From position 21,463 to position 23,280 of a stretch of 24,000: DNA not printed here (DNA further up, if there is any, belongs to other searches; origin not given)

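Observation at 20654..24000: Uncharacterised three-gene synthase-type exopolysaccharide module: processive GT2, unknown 505-aa membrane protein, TIM-barrel hydrolase lipoprotein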

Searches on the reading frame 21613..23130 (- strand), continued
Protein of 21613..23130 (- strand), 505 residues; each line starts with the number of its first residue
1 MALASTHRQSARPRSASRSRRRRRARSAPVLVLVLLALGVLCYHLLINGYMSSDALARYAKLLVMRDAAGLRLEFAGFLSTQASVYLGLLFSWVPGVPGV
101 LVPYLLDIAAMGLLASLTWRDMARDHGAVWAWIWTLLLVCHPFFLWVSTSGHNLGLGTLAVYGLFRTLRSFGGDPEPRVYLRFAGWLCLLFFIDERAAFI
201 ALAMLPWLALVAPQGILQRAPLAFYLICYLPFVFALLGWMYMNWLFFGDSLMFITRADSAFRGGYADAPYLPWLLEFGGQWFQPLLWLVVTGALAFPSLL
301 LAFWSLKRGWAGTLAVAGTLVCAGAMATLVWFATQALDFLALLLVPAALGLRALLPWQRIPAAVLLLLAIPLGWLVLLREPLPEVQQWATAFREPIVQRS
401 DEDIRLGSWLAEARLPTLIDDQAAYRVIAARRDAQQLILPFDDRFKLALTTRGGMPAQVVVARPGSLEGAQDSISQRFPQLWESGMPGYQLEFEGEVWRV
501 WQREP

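Call 35: search_solved_structures(query=L002:8140-10053:+, max_evalue=0.01, show_alignments=1)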
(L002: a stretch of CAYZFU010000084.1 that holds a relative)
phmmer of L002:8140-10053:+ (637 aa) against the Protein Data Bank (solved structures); distinct sequences matched with E-value up to 0.01: 21.
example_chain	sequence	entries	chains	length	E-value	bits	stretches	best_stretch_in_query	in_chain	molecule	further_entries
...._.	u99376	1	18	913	1.7e-16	63.2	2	24-124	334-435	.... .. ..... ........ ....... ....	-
6ejf_G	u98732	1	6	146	1.3e-09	40.4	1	24-124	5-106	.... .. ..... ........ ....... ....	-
7lby_A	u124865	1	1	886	8.3e-09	37.7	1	258-563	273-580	Cellulose synthase catalytic subunit [UDP-forming]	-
9b8v_E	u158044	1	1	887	8.3e-09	37.7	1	258-563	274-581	Cellulose synthase catalytic subunit [UDP-forming]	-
9fmv_A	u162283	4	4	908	8.8e-09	37.7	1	258-563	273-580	Cellulose synthase catalytic subunit [UDP-forming]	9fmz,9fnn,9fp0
5htl_A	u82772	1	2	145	8.6e-06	27.8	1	23-125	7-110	MSHA biogenesis protein MshE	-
8pfa_A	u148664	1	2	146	2.8e-05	26.1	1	25-125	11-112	c-di-GMP binding domain of the ATPase enzyme PilF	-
6yv7_A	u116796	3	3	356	3.5e-05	25.8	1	257-352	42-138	Glycosyl transferase, family 2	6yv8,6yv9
6yv7_B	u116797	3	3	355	3.5e-05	25.8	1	257-352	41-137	Glycosyl transferase, family 2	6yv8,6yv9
5tze_C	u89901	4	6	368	4.5e-05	25.4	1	260-376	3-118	Glycosyl transferase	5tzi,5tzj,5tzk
6ejf_J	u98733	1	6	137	5.7e-05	25.1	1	25-125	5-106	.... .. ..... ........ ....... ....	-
8pdk_A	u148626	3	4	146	5.8e-05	25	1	25-125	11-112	c-di-GMP binding domain of the ATPase enzyme PilF | ATP-binding motif-containing protein pilF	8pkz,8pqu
9glg_A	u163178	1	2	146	5.9e-05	25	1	25-125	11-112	ATP-binding motif-containing protein pilF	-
5tz8_A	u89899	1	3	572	0.0001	24.2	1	260-376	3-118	Glycosyl transferase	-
8pe0_A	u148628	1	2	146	0.00013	23.9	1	26-125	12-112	c-di-GMP binding domain of the ATPase enzyme PilF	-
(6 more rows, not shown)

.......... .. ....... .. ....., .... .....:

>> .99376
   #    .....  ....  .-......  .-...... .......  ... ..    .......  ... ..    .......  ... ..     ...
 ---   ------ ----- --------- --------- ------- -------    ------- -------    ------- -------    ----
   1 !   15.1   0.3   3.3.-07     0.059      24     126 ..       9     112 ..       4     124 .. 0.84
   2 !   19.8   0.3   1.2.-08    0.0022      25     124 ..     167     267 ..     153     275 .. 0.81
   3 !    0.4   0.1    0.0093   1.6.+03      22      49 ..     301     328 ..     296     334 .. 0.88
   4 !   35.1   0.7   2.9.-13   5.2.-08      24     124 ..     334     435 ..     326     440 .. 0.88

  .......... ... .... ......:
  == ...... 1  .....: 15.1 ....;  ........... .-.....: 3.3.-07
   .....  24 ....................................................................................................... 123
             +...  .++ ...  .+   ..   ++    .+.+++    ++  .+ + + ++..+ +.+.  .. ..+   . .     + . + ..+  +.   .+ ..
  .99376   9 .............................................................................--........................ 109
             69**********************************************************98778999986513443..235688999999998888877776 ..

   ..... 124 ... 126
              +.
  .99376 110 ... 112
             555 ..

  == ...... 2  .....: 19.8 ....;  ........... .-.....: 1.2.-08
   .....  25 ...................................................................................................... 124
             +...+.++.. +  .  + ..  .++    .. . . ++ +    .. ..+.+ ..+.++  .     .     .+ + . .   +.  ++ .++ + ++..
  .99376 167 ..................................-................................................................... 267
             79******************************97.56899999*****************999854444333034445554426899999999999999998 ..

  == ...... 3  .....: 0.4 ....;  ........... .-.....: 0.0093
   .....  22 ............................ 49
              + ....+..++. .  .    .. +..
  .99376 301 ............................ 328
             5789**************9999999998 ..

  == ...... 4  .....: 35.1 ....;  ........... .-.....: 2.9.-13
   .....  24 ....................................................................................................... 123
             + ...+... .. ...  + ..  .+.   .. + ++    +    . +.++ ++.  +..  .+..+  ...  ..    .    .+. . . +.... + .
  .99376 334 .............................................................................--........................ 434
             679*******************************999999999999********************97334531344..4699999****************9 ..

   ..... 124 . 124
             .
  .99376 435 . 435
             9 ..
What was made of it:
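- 23078..24000 (-): xagB, 3' two-thirds (306 codons plus stop). BcsA-like family-2 glycosyltransferase with a C-terminal membrane bundle; the N-terminus is cut off by the window end. The full orthologue aligns to BcsA over residues 258-563 (call 35).
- On BcsA-type processive GT2 synthase: The BcsA alignment covers residues 258-563 of the orthologue (call 35).
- Full-length XagB matches the c-di-GMP-binding MshEN domains of PilF and MshE over residues 24-124, and BcsA over 258-563 (call 35).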

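Call 37: predict_structure(alignment_id=A1)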
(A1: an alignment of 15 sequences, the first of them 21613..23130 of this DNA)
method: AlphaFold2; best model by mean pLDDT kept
length: 505 residues; sequences in the alignment: 15
mean_pLDDT: 80.5   pTM: 0.81
mean pLDDT of the five models: 80.5, 80.0, 78.0, 76.9, 74.9
residues with pLDDT >= 90: 125; 70-90: 295; 50-70: 65; < 50: 20
segments of 3 or more residues with pLDDT < 50: 1-19
pLDDT, mean of each block of 10 residues (from residue 1): 36 43 67 94 90 79 72 54 76 79 90 94 88 95 93 88 86 72 89 86 87 79 87 86 72 65 56 77 87 91 69 86 88 79 92 87 94 89 82 78 84 87 80 84 81 82 75 80 86 81 84
secondary structure, 60 per line:
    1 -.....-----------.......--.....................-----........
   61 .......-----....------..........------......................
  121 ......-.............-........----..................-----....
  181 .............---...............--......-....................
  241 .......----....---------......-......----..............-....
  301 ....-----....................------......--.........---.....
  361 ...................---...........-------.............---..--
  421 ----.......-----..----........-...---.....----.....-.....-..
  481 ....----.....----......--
elements in order: H2-6 H18-24 H27-47 H53-67 H73-76 H83-92 H99-126 H128-140 H142-149 H154-171 H177-193 H197-211 H214-219 H221-247 H252-255 H265-270 H272-277 H282-295 H297-304 H310-329 H336-341 H344-352 H356-379 H383-393 H401-413 H425-431 H443-450 E458-462 H467-471 H473-477 H479-484 E489-493 E498-503
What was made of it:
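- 21613..23130 (-): xagC: 505-aa membrane protein with about 11 TM helices, N-terminus in the cytoplasm and C-terminal domain in the periplasm; predicted GT-C fold. AF2 model with pLDDT 80.5 and pTM 0.81 (call 37).
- On GT-C fold glycosyltransferases: The model has pTM 0.81 (call 37).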

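Call 39: search_protein_representatives(alignment_id=A1)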
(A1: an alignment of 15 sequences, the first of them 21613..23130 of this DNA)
Query: 15 sequences, 503 profile positions. Proteins with E-value up to 0.001 (for the whole library): 637; up to 1e-10: 325; up to 1e-30: 131. The best 150 are listed.
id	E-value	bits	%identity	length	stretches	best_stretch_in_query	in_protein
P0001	3.5e-244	827.8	-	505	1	1-503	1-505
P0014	7.4e-189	645.3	-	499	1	17-503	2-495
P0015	1.7e-180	617.8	-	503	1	1-502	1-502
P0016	3.9e-171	586.8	-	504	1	1-502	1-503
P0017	1.9e-162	558.2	-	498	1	1-502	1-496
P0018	9.2e-143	493.2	-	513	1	7-502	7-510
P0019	4.3e-140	484.4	-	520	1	1-501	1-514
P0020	4.6e-138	477.8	-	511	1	12-502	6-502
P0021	1.4e-133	463.0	-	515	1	11-502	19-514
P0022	1.5e-133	462.8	-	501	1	22-502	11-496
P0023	2.9e-133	461.9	-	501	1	21-501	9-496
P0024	7.2e-131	454.0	-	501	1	18-502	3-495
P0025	7.8e-131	453.9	-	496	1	23-502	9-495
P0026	1.7e-130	452.8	-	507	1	22-502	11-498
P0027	7.1e-129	447.4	-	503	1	26-502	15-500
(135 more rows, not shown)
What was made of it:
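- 21613..23130 (-): The family has 637 clusters at 50 % identity (call 39).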

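Call 41: fold_search(model_id=the predicted structure, library=pdb)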
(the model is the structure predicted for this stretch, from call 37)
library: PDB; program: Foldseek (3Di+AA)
matches with E <= 10: 347; with E <= 0.001: 5
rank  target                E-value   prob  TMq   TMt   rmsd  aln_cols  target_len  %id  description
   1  7zlh_A                2.0e-04  1.00  0.45  0.37   9.9       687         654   11  Cryo-EM structure of C-mannosyltransferase CeDPY19, in apo state, bound to CMT2-Fab and anti-Fab nanobody (released 2023-01-11)
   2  7oci_F                5.7e-04  1.00  0.49  0.41  10.3       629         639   13  Cryo-EM structure of yeast Ost6p containing oligosaccharyltransferase complex (released 2022-02-16)
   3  5f15                  6.7e-04  1.00  0.54  0.51   9.7       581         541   13  Crystal Structure of ArnT from Cupriavidus metallidurans bound to Undecaprenyl phosphate (released 2016-02-17)
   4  7zlg_A                7.5e-04  1.00  0.46  0.38  11.7       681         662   10  Cryo-EM structure of C-mannosyltransferase CeDPY19, in complex with acceptor peptide and bound to CMT2-Fab and anti-Fa (released 2023-01-11)
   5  8if8_B                8.1e-04  1.00  0.46  0.40  13.2       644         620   12  Arabinosyltransferase AftA (released 2023-05-31)
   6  8age_A                1.1e-03  1.00  0.50  0.41  10.5       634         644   14  Structure of yeast oligosaccharylransferase complex with acceptor peptide bound (released 2022-12-07)
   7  8b6l_I                2.2e-03  1.00  0.43  0.34  12.9       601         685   11  Subtomogram average of the human Sec61-TRAP-OSTA-translocon (released 2022-12-07)
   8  6ezn_F                2.6e-03  1.00  0.50  0.41  10.6       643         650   13  Cryo-EM structure of the yeast oligosaccharyltransferase (OST) complex (released 2018-01-17)
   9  6s7t_A                2.6e-03  1.00  0.50  0.38  12.1       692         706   13  Cryo-EM structure of human oligosaccharyltransferase complex OST-B (released 2019-12-18)
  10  8pn9_A                3.1e-03  1.00  0.42  0.34  14.2       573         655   12  Structure of human oligosaccharyltransferase OST-A complex bound to NGI-1 (released 2024-05-08)
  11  7zli_A                3.3e-03  1.00  0.47  0.39  12.1       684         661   10  Cryo-EM structure of C-mannosyltransferase CeDPY19, in complex with Dol25-P-Man and bound to CMT2-Fab and anti-Fab nan (released 2023-01-11)
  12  8agb_A                3.4e-03  1.00  0.51  0.42  10.3       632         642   13  Structure of yeast oligosaccharylransferase complex with lipid-linked oligosaccharide bound (released 2022-12-07)
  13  5ogl_A                4.5e-03  1.00  0.41  0.32  10.5       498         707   15  Structure of bacterial oligosaccharyltransferase PglB in complex with an acceptor peptide and an lipid-linked oligosac (released 2017-10-25)
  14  6c26_A                4.7e-03  1.00  0.48  0.39  10.9       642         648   12  The Cryo-EM structure of a eukaryotic oligosaccharyl transferase complex (released 2018-01-31)
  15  6ftg_5                4.7e-03  1.00  0.46  0.38  14.2       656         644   11  Subtomogram average of OST-containing ribosome-translocon complexes from canine rough microsomal membranes (released 2018-03-21)
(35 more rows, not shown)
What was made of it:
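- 21613..23130 (-): The top 26 Foldseek PDB hits are all GT-C enzymes: DPY19, STT3, ArnT, AftA, PglB, ALG9, AftB, Emb (call 41).
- On GT-C fold glycosyltransferases: The top 26 PDB matches are all GT-C, with probability 0.97-1.00, and the next hits drop to 0.35 or lower (call 41).
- Closest known: GT-C glycosyltransferases. Same: The predicted fold of XagC: cytoplasmic N-terminus, a long first periplasmic loop with short helices and acidic residues, and a C-terminal periplasmic domain (calls 37, 41).
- GT-C fold (calls 37, 41).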
